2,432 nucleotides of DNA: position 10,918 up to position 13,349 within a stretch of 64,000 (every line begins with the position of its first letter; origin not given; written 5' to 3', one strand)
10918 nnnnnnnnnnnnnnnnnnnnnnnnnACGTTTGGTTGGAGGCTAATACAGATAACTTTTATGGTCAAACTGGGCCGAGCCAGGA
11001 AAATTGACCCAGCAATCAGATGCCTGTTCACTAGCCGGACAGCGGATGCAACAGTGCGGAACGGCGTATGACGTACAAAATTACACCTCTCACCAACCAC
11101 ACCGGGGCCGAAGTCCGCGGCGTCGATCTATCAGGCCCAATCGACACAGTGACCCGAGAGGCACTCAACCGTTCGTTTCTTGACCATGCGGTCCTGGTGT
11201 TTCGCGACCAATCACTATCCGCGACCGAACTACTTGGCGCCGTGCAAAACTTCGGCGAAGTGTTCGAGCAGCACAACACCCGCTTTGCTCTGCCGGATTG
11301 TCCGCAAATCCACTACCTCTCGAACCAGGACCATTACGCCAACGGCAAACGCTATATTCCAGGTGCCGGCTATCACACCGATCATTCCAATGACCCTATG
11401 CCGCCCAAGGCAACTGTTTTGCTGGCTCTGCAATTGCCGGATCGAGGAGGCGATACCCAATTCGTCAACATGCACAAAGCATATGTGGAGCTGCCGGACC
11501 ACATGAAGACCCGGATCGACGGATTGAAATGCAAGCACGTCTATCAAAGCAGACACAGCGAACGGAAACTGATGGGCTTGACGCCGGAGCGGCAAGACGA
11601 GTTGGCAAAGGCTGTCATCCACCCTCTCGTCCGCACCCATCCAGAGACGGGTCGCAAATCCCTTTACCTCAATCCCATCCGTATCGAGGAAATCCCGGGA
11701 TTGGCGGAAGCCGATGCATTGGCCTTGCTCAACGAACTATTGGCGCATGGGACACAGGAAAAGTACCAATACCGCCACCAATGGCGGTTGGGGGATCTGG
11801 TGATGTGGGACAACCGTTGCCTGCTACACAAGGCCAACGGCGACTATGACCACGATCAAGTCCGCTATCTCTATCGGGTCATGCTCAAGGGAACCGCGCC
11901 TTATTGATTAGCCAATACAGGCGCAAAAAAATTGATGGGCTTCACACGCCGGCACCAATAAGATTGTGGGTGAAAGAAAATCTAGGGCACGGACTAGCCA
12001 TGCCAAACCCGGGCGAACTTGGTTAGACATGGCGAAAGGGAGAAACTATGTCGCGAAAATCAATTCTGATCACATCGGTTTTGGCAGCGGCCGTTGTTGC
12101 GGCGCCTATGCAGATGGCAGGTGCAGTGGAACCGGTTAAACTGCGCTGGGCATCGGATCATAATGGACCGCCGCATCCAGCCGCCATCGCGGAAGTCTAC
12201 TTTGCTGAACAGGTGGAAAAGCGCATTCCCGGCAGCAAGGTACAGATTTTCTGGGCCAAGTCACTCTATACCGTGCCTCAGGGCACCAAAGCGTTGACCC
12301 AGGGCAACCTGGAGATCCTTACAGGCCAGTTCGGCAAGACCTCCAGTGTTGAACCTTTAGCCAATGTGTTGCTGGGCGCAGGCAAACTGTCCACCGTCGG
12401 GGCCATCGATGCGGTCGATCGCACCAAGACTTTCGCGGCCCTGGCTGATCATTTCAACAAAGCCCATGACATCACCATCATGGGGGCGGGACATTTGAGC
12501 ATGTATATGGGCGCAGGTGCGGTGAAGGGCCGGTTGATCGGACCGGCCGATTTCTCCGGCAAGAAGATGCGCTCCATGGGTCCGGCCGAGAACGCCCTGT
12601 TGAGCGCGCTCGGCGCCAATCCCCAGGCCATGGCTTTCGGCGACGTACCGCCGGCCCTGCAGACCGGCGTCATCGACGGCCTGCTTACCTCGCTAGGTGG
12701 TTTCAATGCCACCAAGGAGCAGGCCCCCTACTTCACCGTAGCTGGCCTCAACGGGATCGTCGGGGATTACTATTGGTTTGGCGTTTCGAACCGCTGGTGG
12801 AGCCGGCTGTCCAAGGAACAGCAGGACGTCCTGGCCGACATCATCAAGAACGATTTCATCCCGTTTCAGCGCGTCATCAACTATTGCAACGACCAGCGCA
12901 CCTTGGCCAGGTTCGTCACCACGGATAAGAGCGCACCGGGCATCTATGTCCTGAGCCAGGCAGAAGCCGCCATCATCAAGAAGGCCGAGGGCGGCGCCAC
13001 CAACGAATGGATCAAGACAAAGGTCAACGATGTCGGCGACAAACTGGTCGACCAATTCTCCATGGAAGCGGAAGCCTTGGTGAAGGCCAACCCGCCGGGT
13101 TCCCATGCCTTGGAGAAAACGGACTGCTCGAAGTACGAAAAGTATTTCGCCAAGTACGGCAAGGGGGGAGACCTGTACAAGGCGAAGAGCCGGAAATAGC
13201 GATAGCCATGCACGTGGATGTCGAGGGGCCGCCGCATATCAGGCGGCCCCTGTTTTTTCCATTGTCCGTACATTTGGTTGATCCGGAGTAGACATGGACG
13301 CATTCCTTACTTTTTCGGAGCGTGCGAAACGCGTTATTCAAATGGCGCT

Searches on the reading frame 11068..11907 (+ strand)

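Call 53: search_protein_families(library=pfam, proteins=[window:11068-11907:+], max_evalue=0.001)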
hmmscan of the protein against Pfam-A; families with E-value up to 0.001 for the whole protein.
window:11068-11907:+ (279 aa): 1 family
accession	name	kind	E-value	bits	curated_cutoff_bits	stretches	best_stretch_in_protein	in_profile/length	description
PF02668.22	TauD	-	3.7e-61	207.8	27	1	5-272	2-267/267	Taurine catabolism dioxygenase TauD, TfdA family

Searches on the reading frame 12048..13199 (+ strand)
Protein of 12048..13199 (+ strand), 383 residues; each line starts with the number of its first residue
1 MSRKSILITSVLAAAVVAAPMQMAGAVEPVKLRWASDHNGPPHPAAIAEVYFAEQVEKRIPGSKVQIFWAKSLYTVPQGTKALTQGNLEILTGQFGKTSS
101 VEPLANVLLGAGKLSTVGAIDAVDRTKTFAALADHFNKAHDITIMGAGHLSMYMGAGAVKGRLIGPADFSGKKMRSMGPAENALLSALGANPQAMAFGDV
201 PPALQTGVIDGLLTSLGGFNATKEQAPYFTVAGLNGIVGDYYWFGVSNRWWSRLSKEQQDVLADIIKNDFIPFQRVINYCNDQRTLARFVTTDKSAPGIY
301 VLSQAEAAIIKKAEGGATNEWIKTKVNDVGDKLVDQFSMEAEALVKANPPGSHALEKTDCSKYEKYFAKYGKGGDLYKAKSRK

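Call 53: search_protein_families(library=pfam, proteins=[window:12048-13199:+], max_evalue=0.001)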
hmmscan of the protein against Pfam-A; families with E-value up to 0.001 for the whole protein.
window:12048-13199:+ (383 aa): 1 family
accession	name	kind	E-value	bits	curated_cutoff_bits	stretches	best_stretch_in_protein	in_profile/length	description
PF03480.18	DctP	-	2.2e-25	90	23.4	1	41-269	7-234/286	Bacterial extracellular solute-binding protein, family 7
